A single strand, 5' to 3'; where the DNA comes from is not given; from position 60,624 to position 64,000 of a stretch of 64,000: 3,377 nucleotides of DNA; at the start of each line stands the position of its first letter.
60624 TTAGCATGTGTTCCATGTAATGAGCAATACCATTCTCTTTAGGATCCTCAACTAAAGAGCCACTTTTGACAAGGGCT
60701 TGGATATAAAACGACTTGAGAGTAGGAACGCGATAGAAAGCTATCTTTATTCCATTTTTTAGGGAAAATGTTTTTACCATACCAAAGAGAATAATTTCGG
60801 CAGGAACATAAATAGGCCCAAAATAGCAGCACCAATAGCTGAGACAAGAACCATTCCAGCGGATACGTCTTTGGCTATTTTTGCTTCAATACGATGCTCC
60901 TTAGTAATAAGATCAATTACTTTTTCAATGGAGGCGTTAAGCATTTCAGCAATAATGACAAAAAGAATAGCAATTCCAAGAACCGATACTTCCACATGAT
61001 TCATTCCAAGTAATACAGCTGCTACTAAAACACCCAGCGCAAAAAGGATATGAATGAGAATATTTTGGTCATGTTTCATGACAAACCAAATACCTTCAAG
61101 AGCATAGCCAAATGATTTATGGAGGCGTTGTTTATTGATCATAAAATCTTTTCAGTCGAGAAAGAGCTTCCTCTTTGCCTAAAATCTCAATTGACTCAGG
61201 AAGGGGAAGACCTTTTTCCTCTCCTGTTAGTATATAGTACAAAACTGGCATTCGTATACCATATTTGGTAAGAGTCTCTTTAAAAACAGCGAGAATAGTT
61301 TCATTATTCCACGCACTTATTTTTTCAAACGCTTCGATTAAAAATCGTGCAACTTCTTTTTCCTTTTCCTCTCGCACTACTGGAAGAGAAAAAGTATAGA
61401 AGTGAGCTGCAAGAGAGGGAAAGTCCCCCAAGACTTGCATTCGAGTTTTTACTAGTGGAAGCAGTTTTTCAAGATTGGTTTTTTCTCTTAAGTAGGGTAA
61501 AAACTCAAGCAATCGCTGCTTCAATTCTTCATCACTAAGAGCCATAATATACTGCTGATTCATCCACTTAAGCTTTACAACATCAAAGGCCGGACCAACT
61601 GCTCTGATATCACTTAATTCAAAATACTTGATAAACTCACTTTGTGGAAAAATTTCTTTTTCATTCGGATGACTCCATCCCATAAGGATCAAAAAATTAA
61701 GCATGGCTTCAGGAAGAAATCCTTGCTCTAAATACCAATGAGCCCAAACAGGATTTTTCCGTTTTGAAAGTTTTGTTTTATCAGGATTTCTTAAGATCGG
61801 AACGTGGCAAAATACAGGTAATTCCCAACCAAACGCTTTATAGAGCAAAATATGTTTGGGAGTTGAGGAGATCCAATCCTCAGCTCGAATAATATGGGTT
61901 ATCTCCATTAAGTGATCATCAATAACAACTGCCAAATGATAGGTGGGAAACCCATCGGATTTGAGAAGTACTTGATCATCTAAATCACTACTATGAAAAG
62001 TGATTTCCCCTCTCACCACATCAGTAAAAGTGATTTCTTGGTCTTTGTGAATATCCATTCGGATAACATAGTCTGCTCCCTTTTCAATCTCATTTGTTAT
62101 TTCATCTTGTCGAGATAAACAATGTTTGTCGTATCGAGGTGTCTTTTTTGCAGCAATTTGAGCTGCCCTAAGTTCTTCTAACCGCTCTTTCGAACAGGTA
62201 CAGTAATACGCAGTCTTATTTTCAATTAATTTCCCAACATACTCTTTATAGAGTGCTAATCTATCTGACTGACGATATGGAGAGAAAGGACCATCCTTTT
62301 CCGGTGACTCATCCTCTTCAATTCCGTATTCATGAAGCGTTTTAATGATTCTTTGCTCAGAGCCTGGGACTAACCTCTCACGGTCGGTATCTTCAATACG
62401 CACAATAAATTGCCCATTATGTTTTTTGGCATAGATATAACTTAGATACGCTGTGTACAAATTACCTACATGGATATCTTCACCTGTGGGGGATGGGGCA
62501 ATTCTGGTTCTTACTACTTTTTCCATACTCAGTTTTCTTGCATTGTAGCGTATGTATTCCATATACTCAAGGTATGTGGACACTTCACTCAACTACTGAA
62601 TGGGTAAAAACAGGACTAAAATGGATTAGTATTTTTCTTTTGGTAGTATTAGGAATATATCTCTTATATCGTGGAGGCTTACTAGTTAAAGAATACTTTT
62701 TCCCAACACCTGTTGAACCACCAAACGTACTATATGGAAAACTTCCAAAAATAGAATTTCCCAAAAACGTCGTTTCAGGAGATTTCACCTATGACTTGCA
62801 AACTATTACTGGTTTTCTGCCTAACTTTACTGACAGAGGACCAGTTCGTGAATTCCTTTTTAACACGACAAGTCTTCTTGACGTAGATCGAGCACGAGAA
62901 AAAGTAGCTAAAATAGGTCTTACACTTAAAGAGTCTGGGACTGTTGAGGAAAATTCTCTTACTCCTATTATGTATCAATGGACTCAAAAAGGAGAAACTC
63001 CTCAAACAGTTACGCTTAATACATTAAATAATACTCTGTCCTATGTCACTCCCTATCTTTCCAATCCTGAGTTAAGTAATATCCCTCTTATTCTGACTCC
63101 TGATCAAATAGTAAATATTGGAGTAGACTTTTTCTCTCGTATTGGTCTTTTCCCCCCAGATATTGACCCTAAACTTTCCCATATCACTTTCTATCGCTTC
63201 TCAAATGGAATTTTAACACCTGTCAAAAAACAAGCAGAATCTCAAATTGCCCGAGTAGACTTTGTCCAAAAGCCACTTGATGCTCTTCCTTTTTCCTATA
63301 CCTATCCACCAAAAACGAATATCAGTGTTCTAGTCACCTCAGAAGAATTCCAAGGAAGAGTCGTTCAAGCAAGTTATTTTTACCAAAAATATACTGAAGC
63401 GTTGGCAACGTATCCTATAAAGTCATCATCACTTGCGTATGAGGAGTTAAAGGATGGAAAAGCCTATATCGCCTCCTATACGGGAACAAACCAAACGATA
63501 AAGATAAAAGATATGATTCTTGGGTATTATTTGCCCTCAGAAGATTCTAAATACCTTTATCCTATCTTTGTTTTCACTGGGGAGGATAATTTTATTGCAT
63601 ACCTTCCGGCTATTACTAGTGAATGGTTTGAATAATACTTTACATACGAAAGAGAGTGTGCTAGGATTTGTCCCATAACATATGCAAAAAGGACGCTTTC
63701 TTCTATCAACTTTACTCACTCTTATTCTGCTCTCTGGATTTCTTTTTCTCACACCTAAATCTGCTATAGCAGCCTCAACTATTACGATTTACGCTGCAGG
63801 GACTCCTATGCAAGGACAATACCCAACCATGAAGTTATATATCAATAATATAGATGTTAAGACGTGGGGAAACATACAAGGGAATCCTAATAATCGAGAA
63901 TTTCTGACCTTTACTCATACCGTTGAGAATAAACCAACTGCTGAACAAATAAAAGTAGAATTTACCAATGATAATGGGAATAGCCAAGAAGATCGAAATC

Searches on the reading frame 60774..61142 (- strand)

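Call 28: search_protein_families(library=pfam, proteins=[window:60774-61142:-], max_evalue=0.001)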
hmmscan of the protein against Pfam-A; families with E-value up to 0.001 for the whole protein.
window:60774-61142:- (122 aa): 1 family
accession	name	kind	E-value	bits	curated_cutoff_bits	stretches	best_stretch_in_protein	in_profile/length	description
PF01219.24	DAGK_prokar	-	8.5e-28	96.6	22.3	1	12-113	1-102/102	Prokaryotic diacylglycerol kinase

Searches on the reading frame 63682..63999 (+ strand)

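Call 28: search_protein_families(library=pfam, proteins=[window:63682-63999:+], max_evalue=0.001)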
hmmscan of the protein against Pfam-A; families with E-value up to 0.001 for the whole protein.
window:63682-63999:+ (106 aa): 1 family
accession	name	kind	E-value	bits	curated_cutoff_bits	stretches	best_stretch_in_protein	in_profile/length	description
PF16841.11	CBM60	-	1.1e-09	39.1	28.2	1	33-106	1-68/91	Ca-dependent carbohydrate-binding module xylan-binding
